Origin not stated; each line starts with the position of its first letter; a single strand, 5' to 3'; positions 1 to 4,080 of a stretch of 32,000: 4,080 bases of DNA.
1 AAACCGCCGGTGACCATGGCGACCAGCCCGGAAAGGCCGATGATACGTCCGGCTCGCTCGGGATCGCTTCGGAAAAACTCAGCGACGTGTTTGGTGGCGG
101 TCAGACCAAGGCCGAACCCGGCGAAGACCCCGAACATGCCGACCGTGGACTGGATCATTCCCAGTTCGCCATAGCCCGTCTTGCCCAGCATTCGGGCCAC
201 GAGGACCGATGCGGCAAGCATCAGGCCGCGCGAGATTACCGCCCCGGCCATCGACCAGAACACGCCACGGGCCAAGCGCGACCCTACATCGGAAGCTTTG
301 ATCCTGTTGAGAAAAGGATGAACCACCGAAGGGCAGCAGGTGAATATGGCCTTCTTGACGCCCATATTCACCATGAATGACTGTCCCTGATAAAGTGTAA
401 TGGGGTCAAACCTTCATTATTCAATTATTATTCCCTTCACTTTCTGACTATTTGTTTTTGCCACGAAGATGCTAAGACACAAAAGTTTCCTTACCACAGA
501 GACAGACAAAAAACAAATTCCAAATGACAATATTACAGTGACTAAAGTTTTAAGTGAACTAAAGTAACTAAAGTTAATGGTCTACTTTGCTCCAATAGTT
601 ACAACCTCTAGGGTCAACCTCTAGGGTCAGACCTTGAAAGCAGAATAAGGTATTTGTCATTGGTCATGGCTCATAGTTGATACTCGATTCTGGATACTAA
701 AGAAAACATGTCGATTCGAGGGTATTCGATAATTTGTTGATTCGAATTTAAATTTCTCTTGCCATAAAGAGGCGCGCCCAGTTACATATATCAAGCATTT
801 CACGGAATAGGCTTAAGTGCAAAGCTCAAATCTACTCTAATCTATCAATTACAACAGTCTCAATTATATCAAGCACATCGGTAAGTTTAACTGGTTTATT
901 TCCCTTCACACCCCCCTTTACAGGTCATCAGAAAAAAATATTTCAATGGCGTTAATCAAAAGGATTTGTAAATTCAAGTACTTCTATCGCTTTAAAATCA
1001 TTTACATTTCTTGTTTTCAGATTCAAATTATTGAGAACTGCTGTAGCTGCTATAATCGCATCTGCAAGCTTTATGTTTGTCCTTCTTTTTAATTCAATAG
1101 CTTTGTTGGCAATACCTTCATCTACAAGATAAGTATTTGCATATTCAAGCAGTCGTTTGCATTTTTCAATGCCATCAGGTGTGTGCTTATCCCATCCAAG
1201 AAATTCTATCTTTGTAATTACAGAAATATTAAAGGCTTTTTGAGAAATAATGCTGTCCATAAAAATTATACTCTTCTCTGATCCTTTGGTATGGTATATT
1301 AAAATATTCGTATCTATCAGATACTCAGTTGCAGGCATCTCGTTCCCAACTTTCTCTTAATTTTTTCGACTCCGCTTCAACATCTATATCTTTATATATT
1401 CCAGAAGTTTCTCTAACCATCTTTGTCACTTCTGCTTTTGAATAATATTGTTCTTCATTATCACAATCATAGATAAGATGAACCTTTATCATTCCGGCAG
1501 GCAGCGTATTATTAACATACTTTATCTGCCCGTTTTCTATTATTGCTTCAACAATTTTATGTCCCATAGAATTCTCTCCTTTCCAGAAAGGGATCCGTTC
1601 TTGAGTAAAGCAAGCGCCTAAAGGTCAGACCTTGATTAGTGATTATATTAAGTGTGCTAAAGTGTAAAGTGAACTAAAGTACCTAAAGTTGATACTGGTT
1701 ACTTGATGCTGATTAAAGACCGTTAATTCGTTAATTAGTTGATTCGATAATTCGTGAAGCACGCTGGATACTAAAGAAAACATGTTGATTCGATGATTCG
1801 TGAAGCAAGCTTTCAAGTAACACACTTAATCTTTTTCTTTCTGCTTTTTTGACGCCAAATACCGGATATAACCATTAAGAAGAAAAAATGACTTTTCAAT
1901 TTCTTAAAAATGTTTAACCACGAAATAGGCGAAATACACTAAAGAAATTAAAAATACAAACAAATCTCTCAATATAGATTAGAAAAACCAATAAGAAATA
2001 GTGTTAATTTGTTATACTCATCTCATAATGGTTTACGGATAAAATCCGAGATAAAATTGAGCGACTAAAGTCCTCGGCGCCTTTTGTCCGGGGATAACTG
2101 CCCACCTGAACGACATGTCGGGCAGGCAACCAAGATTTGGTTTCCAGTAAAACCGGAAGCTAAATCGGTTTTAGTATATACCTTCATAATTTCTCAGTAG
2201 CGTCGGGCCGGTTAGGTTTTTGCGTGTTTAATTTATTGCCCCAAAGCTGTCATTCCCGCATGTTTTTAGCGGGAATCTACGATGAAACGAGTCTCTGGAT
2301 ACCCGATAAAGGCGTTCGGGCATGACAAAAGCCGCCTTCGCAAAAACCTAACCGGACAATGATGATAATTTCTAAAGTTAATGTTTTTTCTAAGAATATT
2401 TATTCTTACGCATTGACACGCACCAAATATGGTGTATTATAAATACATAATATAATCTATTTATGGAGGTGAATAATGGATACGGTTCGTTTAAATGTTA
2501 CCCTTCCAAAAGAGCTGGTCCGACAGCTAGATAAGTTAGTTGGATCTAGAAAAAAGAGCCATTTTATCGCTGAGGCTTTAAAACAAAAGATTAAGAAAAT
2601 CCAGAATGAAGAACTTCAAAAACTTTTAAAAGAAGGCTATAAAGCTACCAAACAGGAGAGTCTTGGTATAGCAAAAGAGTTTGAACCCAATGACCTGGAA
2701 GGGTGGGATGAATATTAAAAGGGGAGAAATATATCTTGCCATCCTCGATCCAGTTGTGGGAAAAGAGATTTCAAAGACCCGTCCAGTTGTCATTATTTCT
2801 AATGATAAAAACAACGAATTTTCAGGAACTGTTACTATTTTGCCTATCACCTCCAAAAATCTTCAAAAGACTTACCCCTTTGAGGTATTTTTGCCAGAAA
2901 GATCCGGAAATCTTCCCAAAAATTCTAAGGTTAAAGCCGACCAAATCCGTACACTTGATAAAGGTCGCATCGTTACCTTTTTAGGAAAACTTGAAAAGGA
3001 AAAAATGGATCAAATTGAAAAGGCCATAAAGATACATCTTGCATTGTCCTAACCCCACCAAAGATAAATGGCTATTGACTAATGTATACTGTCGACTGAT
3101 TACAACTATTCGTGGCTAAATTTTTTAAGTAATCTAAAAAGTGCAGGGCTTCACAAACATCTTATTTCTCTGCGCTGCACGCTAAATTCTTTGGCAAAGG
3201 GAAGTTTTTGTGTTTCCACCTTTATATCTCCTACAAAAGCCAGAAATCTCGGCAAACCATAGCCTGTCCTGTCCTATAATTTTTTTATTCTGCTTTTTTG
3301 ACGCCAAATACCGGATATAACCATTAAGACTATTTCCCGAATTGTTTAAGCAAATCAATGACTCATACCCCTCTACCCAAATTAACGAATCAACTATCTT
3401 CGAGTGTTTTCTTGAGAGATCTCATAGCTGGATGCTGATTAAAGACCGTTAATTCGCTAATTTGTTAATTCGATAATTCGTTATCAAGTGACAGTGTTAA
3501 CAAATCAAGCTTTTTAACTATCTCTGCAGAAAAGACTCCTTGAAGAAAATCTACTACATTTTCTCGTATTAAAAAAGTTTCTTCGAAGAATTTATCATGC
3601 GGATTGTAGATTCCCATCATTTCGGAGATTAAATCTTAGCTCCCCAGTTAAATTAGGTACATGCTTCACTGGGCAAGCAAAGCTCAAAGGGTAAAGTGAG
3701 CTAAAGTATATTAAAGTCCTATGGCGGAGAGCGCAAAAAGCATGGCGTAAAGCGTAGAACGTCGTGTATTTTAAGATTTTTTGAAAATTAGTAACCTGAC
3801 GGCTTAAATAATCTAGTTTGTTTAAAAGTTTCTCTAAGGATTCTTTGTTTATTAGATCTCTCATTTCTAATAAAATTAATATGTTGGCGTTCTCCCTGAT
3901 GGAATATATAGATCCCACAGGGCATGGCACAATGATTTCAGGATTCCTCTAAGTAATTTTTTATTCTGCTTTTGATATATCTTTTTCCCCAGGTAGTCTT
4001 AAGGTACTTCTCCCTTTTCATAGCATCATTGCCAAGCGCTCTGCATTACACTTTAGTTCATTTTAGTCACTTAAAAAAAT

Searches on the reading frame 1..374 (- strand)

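Call 9: search_protein_families(library=pfam, proteins=[window:1-374:-], max_evalue=0.01)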
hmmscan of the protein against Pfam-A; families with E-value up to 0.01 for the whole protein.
window:1-374:- (124 aa): 1 family
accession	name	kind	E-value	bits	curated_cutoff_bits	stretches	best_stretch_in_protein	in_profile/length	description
PF01943.22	Polysacc_synt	-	1.2e-12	48.3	28.2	1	34-112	1-78/274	Polysaccharide biosynthesis protein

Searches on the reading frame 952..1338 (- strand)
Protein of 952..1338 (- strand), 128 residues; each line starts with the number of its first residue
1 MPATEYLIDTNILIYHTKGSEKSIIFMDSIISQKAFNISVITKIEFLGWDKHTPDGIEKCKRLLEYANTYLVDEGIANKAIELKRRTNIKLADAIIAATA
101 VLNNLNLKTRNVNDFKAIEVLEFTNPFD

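Call 9: search_protein_families(library=pfam, proteins=[window:952-1338:-], max_evalue=0.01)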
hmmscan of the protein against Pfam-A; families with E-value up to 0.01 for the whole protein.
window:952-1338:- (128 aa): 1 family
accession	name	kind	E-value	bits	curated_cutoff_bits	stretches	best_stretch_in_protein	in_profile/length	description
PF01850.27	PIN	-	3e-11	44.4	23.6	1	6-117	1-116/120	PIN domain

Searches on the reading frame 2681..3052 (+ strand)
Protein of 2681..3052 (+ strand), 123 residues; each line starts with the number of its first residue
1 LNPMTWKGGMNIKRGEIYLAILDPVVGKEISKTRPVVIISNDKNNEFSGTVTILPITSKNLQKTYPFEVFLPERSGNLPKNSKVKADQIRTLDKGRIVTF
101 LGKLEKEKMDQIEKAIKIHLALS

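Call 9: search_protein_families(library=pfam, proteins=[window:2681-3052:+], max_evalue=0.01)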
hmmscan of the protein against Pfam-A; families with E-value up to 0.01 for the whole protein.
window:2681-3052:+ (123 aa): 1 family
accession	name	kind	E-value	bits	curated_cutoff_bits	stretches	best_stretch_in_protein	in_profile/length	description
PF02452.23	PemK_toxin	-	4.1e-33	114.3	23.1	1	13-119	1-108/109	PemK-like, MazF-like toxin of type II toxin-antitoxin system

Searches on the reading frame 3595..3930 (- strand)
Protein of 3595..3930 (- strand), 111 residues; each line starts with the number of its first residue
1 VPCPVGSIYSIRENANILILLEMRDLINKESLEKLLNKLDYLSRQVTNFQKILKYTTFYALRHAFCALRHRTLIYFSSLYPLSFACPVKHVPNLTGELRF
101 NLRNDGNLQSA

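Call 9: search_protein_families(library=pfam, proteins=[window:3595-3930:-], max_evalue=0.01)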
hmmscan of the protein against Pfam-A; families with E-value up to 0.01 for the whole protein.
window:3595-3930:- (111 aa): 0 families

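Call 30: search_protein_families(library=pfam, proteins=[window:3595-3930:-], max_evalue=1)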
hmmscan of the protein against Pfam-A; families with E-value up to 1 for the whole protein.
window:3595-3930:- (111 aa): 1 family
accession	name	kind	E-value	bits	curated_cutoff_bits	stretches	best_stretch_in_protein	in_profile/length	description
PF05635.17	23S_rRNA_IVP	-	0.084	13.6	33.8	1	10-47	68-105/106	23S rRNA-intervening sequence protein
